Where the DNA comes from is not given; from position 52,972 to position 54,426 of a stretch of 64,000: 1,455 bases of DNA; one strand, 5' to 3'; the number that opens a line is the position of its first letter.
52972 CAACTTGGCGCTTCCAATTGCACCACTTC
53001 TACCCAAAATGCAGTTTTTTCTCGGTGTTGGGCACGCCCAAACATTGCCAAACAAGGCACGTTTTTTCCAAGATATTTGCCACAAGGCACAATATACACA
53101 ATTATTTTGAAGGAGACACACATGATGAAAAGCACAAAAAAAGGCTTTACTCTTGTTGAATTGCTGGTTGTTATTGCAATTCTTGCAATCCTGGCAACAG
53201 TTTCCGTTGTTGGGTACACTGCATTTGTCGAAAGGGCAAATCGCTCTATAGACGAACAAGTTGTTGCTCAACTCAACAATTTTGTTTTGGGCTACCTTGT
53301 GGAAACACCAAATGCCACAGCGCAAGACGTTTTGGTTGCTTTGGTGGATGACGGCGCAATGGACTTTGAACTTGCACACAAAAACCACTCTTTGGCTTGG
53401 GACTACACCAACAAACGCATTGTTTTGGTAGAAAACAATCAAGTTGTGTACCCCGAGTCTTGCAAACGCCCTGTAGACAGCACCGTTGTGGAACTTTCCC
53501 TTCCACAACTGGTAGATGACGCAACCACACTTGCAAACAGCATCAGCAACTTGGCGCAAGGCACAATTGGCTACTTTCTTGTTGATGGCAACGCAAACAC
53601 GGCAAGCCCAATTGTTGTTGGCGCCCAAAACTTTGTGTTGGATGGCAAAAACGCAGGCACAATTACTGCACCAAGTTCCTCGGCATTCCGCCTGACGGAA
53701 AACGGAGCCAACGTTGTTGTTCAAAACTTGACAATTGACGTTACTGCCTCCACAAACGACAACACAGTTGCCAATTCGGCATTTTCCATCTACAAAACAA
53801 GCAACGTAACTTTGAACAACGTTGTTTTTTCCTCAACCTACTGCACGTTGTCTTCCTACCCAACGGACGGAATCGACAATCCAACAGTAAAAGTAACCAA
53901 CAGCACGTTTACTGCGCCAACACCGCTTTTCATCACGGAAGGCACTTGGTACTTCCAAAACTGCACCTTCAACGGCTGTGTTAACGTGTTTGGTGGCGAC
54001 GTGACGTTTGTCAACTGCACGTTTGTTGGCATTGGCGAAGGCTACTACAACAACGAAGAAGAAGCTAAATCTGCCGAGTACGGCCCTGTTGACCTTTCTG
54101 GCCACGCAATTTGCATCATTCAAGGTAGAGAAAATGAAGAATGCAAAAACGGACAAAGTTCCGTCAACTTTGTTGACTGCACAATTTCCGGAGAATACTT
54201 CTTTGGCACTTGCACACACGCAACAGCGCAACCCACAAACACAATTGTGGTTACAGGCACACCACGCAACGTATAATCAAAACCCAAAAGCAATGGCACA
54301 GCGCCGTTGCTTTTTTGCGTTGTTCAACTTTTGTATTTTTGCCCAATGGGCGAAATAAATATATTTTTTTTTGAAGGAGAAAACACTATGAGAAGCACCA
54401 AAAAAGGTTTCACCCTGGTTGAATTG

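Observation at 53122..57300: Two adjacent 'modular pilins': a prepilin N-terminus grafted onto beta-helix and Cys-rich repeat payloads, with no pilus machinery nearby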

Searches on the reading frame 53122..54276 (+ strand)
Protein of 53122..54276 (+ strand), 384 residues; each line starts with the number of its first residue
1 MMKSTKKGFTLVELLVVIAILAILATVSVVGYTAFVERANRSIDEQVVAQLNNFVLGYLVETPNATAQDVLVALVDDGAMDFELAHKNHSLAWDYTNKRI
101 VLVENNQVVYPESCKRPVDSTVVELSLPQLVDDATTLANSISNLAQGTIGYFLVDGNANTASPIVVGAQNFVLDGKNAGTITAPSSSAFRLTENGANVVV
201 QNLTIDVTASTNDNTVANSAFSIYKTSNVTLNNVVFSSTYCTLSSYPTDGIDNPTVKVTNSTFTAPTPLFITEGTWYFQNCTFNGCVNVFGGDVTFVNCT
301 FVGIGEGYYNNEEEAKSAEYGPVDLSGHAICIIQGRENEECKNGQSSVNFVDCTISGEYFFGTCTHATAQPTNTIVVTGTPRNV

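Call 3: search_protein_families(library=pfam, proteins=[window:53122-54276:+], max_evalue=0.1)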
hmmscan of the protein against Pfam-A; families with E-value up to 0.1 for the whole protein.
window:53122-54276:+ (384 aa): 1 family
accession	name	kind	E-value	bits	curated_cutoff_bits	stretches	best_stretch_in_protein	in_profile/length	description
PF07963.17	N_methyl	-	6.3e-09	35.5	21.2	1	5-27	3-25/27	Prokaryotic N-terminal methylation motif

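Call 4: search_protein_families(library=ncbifam, proteins=[window:53122-54276:+], max_evalue=0.1)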
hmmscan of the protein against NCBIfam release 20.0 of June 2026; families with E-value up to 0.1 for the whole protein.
window:53122-54276:+ (384 aa): 15 families
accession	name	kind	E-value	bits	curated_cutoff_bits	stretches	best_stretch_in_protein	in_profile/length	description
TIGR02532.1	IV_pilin_GFxxxE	domain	2.4e-08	33.5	16.3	1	6-27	1-22/24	prepilin-type N-terminal cleavage/methylation domain-containing protein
NF007862.0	PRK10574.1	equivalog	4.7e-07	30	138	1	5-40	3-38/145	prepilin peptidase-dependent pilin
NF007800.0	PRK10506.1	equivalog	2.9e-06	27.2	158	1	3-79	5-77/163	prepilin peptidase-dependent protein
TIGR01710.1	typeII_sec_gspG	equivalog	1.9e-05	24.7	88.85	1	7-75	1-70/134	type II secretion system major pseudopilin GspG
TIGR01708.2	typeII_sec_gspH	equivalog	3.3e-05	23.9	80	1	7-52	2-48/169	type II secretion system minor pseudopilin GspH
NF041775.1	typeIV_PilA_Myxo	equivalog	0.00012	22.1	400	1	6-42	10-46/214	type IV pilin protein PilA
NF041013.1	T4P_ComGE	equivalog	0.00031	20.8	49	1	6-48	3-46/83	competence type IV pilus minor pilin ComGE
NF040999.1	pilin_ComGC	equivalog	0.00046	20.3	75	1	6-65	1-59/84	competence type IV pilus major pilin ComGC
TIGR02596.1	TIGR02596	subfamily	0.0018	18.4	70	1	9-32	1-24/196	Verru_Chthon cassette protein D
TIGR01707.1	gspI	equivalog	0.0046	17.4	44.35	1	8-50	1-42/101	type II secretion system minor pseudopilin GspI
TIGR01711.1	gspJ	equivalog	0.0059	16.4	64.85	1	7-27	1-21/192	type II secretion system minor pseudopilin GspJ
TIGR02599.1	TIGR02599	subfamily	0.0061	15.8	256.5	1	8-29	1-22/361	Verru_Chthon cassette protein C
NF040982.1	ComGD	equivalog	0.0085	16.5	70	1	6-34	1-29/139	competence type IV pilus minor pilin ComGD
NF038304.1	EPS_HpsC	equivalog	0.032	13.8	200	1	3-33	17-46/318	hormogonium polysaccharide secretion pseudopilin HpsC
NF041002.1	pilin_ComGF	equivalog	0.039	14.2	80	1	6-40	1-34/139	competence type IV pilus minor pilin ComGF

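Call 6: find_encoding_contigs(protein=window:53122-54276:+, flank=10000, max_places=6)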
Protein window:53122-54276:+ (384 aa): 2 contigs read that carry it; 2 places shown.
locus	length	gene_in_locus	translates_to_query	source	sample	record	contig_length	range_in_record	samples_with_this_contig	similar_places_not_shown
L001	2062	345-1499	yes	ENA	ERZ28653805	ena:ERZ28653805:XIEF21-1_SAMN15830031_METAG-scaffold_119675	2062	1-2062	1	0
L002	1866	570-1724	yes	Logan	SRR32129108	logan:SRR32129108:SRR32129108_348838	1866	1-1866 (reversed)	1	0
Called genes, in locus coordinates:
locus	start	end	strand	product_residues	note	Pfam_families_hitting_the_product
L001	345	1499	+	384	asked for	PF07963:N_methyl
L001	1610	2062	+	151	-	?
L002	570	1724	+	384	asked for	PF07963:N_methyl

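Call 14: find_homologous_proteins(query=window:53122-54276:+)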
Query window:53122-54276:+ (384 aa): 554 proteins with E <= 0.001 among 8000 candidates; the best 120 are listed.
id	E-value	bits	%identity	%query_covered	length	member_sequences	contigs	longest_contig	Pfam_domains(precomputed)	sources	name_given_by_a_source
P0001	8.4e-250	846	100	100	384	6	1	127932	PF07963.18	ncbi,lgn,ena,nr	ncbi:MAG: prepilin-type N-terminal cleavage/methylation domain-containing protein [Clostridia bacter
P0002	5.7e-215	731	86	100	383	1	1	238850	PF07963.18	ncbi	-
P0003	2.0e-41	160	38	93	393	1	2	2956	PF07963.18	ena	-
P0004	1.2e-33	135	34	91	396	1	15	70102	PF07963.18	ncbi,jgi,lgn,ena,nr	ncbi:MAG: prepilin-type N-terminal cleavage/methylation domain-containing protein [Ruminococcaceae b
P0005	6.2e-32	129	35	79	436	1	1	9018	PF07963.18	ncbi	-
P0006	1.9e-30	124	34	83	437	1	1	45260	PF07963.18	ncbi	-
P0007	1.6e-29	121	34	79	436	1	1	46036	PF07963.18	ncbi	-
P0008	4.5e-27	113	32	78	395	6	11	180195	PF07963.18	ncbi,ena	-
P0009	8.3e-27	112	52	35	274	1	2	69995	PF07963.18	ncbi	-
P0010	2.4e-26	111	34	80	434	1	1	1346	PF07963.18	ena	-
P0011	1.6e-24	105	38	61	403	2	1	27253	PF07963.18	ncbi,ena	-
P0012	1.1e-23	102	54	29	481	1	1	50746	PF07963.18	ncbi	-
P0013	4.9e-23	100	41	54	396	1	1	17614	PF07963.18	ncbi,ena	-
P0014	7.8e-23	99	38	61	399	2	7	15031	PF07963.18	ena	-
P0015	4.3e-22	97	34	80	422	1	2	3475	PF07963.18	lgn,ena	-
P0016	5.0e-22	96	47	39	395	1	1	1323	PF07963.18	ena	-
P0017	1.4e-21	95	40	55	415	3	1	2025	PF07963.18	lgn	-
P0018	2.9e-21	94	46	39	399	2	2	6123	PF07963.18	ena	-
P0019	4.9e-21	93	33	78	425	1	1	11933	PF13229.13,PF07963.18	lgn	-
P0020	2.0e-20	91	30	80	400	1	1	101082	PF07963.18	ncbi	-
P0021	2.9e-20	91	48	29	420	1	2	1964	PF07963.18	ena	-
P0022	3.6e-20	90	38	62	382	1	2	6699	PF07963.18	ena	-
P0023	6.9e-20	89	53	27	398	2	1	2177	PF07963.18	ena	-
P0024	1.5e-19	88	39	64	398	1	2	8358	PF07963.18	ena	-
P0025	1.6e-19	88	50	29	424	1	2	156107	PF07963.18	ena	-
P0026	2.0e-19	88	47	31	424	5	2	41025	PF07963.18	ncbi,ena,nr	ncbi:MAG: prepilin-type N-terminal cleavage/methylation domain-containing protein [Clostridia bacter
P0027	2.2e-19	88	50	29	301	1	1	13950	PF07963.18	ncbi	-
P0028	2.7e-19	87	49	29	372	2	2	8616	PF07963.18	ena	-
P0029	3.5e-19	87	38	61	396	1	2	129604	PF07963.18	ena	-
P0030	4.2e-19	87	52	27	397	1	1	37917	PF07963.18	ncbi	-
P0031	4.7e-19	87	31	70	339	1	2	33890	PF07963.18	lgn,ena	-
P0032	4.7e-19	87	35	63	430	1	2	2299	PF07963.18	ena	-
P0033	6.2e-19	86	44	38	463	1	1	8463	PF07963.18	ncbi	-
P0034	8.2e-19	86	43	36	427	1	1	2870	PF07963.18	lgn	-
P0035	8.6e-19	86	48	30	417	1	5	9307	PF07963.18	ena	-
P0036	9.5e-19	86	47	31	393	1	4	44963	PF07963.18,PF07581.18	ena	-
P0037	2.1e-18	84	48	29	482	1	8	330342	PF07963.18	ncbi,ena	-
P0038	2.1e-18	84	31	70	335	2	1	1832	PF07963.18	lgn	-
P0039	2.2e-18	84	48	29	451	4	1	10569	PF07963.18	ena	-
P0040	2.5e-18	84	46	30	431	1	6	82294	PF07963.18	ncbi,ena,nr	ncbi:MAG: prepilin-type N-terminal cleavage/methylation domain-containing protein [Clostridia bacter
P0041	3.3e-18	84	40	37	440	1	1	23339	PF07963.18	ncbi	-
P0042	3.8e-18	84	48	29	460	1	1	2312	PF07963.18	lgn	-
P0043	3.8e-18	84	42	38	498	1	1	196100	PF07963.18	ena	-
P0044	4.2e-18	83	30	78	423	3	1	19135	PF13229.13,PF07963.18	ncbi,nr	ncbi:MAG: prepilin-type N-terminal cleavage/methylation domain-containing protein [Clostridia bacter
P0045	4.6e-18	83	50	29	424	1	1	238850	PF07963.18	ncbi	-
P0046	4.8e-18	83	43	39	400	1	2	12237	PF07963.18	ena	-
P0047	5.0e-18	83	48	29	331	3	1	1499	PF07963.18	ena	-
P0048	5.2e-18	83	45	31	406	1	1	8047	PF07963.18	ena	-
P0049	6.0e-18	83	36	52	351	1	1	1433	PF07963.18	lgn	-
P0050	6.1e-18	83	47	31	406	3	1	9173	PF07963.18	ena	-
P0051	9.5e-18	82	34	74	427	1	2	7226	PF13229.13,PF07963.18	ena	-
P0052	9.6e-18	82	43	30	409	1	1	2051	PF07963.18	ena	-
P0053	1.8e-17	81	46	31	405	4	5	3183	PF07963.18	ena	-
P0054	2.0e-17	81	43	34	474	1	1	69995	PF13229.13,PF07963.18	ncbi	-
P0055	3.5e-17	80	35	77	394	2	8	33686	PF07963.18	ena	-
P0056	4.1e-17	80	45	29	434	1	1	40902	PF07963.18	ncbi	-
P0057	4.1e-17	80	30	79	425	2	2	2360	PF13229.13,PF07963.18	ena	-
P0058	4.5e-17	80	37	50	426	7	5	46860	PF07963.18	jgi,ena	-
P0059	4.5e-17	80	32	78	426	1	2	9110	PF13229.13,PF07963.18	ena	-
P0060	4.6e-17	80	48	29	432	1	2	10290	PF07963.18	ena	-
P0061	4.8e-17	80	47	31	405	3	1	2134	PF07963.18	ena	-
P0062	6.5e-17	80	45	30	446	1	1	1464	PF07963.18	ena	-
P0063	7.2e-17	79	47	29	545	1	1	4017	PF07963.18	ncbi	-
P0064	1.1e-16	79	36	46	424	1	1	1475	PF07963.18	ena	-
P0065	1.1e-16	79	42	39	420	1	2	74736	PF13229.13,PF07963.18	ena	-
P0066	1.3e-16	79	48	30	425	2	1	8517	PF13229.13,PF07963.18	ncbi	-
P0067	1.5e-16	78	43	31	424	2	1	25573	PF07963.18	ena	-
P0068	1.6e-16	78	42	39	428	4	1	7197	PF13229.13,PF07963.18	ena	-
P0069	1.6e-16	78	50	29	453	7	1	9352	PF13229.13,PF07963.18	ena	-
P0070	1.6e-16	78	50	27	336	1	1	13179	PF07963.18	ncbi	-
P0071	2.1e-16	78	46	31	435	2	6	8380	PF07963.18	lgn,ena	-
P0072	2.2e-16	78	47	31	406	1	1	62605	PF07963.18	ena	-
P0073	2.5e-16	78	48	29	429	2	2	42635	PF07963.18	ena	-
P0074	2.5e-16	78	47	30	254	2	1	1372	PF07963.18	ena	-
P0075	2.7e-16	78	31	80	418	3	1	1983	PF13229.13,PF07963.18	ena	-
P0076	2.8e-16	77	48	29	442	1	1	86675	PF07963.18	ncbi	-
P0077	2.9e-16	77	46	31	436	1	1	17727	PF07963.18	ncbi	-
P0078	2.9e-16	77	34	77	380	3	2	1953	PF13229.13,PF07963.18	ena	-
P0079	3.0e-16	77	47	29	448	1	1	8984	PF07963.18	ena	-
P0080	3.7e-16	77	40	39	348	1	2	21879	PF07963.18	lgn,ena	-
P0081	3.7e-16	77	44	30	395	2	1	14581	PF07963.18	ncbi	-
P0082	3.8e-16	77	46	30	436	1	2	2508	PF07963.18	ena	-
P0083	4.1e-16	77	33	61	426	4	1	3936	PF13229.13,PF07963.18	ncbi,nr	ncbi:MAG: prepilin-type N-terminal cleavage/methylation domain-containing protein [Clostridia bacter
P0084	4.8e-16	77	49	28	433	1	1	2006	PF07963.18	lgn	-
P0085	5.2e-16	77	50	26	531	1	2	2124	PF07963.18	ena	-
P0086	5.3e-16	77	30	87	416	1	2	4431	PF07963.18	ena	-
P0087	5.8e-16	76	44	29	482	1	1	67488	PF13229.13,PF07963.18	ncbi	-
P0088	6.5e-16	76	50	29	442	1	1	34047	PF07963.18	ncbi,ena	-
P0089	7.1e-16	76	44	29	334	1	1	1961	PF07963.18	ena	-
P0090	7.4e-16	76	37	62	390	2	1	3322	PF07963.18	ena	-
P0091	7.9e-16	76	43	35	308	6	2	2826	PF07963.18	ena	-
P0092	9.6e-16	76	41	38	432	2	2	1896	PF07963.18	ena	-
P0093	9.7e-16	76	38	36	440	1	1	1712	PF07963.18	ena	-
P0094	1.3e-15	75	45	29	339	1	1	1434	PF07963.18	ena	-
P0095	1.4e-15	75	47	29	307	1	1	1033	PF07963.18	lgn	-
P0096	1.5e-15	75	32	80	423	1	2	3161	PF13229.13,PF01696.24,PF07963.18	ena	-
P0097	1.6e-15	75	32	72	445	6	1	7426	PF07963.18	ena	-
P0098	1.8e-15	75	49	30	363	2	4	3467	PF07963.18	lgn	-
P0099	2.2e-15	74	32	62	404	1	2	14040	PF07963.18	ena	-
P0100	2.3e-15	74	44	30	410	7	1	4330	PF07963.18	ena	-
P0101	2.7e-15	74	43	31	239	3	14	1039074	PF07963.18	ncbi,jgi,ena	jgi:hypothetical protein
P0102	2.8e-15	74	44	29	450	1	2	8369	PF07963.18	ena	-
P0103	2.8e-15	74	52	26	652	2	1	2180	PF07963.18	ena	-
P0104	3.4e-15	74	44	29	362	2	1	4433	PF07963.18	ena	-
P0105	3.4e-15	74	46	29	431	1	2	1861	PF07963.18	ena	-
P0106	3.7e-15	74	29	81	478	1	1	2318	PF13229.13,PF07963.18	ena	-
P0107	4.8e-15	73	31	79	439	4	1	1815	PF07963.18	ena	-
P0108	5.2e-15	73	28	80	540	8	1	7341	PF07963.18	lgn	-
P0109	7.1e-15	73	41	38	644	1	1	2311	PF07963.18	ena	-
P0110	7.5e-15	73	33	52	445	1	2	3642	PF07963.18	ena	-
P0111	8.3e-15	73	49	29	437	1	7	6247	PF07963.18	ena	-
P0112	8.5e-15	73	43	37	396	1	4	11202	PF07963.18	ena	-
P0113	9.3e-15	72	37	45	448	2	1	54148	PF13229.13,PF07963.18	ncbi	-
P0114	9.6e-15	72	31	62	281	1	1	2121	PF07963.18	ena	-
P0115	1.0e-14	72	32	79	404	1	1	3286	PF07963.18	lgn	-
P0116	1.0e-14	72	29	80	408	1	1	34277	PF13229.13,PF01696.24,PF07963.18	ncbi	-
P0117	1.1e-14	72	46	30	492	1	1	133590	PF07963.18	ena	-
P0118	1.2e-14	72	42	35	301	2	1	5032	PF07963.18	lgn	-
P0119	1.2e-14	72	44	29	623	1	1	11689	PF07963.18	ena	-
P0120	1.3e-14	72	46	29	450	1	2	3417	PF07963.18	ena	-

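Call 15: find_encoding_contigs(protein=P0002, flank=10000, max_places=3)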
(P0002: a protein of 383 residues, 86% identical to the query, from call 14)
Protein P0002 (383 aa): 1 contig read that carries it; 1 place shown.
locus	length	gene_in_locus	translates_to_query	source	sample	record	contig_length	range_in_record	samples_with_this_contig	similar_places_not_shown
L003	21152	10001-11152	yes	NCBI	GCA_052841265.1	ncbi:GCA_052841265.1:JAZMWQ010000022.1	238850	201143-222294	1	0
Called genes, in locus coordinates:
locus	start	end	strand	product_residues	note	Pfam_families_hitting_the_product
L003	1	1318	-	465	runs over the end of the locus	PF00342:PGI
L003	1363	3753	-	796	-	PF00933:Glyco_hydro_3, PF01915:Glyco_hydro_3_C, PF14310:Fn3-like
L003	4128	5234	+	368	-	PF14488:DUF4434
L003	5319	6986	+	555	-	PF00128:Alpha-amylase, PF23915:SusG_C (weak)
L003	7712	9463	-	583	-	PF07963:N_methyl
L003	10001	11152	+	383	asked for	PF07963:N_methyl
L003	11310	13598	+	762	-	PF07963:N_methyl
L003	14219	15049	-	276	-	PF01936:NYN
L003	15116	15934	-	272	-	PF07934:OGG_N, PF00730:HhH-GPD, PF00633:HHH (weak)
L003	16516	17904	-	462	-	PF13676:TIR_2, PF19789:DUF6273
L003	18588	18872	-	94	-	PF01016:Ribosomal_L27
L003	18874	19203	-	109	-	PF04327:Peptidase_Prp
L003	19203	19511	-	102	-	PF00829:Ribosomal_L21p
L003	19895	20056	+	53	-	-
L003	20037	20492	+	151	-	-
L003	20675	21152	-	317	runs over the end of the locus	PF01220:DHquinase_II, PF13238:AAA_18 (weak), PF01202:SKI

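Call 16: find_encoding_contigs(protein=P0101, flank=10000, max_places=4)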
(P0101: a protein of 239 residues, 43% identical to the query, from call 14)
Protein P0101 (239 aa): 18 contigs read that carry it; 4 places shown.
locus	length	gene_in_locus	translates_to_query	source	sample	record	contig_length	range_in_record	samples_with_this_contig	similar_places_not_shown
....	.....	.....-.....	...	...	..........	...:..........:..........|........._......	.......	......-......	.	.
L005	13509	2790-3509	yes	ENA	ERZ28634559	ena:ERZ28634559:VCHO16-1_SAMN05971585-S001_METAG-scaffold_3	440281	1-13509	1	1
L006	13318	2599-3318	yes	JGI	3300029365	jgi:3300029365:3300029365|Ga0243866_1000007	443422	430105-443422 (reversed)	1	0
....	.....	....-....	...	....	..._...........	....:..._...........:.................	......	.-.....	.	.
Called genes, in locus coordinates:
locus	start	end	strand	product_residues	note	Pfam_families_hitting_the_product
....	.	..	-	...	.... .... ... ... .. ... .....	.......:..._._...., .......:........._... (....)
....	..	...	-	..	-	-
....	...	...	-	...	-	-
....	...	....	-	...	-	-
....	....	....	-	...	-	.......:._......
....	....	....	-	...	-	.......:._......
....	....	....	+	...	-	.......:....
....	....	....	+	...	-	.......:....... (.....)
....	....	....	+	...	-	-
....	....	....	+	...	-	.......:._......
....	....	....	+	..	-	-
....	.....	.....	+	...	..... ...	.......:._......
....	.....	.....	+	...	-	-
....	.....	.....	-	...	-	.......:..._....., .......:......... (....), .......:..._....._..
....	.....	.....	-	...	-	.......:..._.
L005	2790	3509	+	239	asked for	PF07963:N_methyl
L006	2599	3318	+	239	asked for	PF07963:N_methyl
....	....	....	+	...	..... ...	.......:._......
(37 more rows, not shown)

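Call 18: list_cluster_members(proteins=[window:53122-54276:+, window:54388-57300:+, window:8791-12210:-, P0002])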
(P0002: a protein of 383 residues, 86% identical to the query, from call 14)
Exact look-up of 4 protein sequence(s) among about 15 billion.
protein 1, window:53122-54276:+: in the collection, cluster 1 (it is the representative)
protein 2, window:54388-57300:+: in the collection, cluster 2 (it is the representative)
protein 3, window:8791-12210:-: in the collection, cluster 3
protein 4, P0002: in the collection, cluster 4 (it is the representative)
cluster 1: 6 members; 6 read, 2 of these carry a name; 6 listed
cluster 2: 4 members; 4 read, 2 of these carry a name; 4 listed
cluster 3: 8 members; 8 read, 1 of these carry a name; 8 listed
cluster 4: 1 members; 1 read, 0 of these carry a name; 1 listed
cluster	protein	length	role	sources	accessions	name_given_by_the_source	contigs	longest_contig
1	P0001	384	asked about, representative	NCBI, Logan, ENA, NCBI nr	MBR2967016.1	MAG: prepilin-type N-terminal cleavage/methylation domain-containing protein [Clostridia ... | prepilin-type N-terminal cleavage/methylation domain-containing protein [Clostridia ...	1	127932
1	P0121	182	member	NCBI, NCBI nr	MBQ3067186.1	MAG: hypothetical protein IJD18_04070 [Clostridia bacterium] | hypothetical protein [Clostridia bacterium]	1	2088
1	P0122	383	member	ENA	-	-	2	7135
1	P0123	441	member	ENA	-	-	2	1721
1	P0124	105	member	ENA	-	-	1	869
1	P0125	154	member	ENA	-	-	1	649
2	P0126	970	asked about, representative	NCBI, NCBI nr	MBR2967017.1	MAG: prepilin-type N-terminal cleavage/methylation domain-containing protein [Clostridia ... | prepilin-type N-terminal cleavage/methylation domain-containing protein [Clostridia ...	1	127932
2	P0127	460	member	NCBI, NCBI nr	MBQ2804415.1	MAG: type II secretion system protein, partial [Clostridia bacterium] | type II secretion system protein [Clostridia bacterium]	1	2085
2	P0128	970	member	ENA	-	-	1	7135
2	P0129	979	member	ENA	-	-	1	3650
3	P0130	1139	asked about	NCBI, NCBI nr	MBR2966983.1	MAG: leucine-rich repeat protein [Clostridia bacterium] | leucine-rich repeat protein [Clostridia bacterium]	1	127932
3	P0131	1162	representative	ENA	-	-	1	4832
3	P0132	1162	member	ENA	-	-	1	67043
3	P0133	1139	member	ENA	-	-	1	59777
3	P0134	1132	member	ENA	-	-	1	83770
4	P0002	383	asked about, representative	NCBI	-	-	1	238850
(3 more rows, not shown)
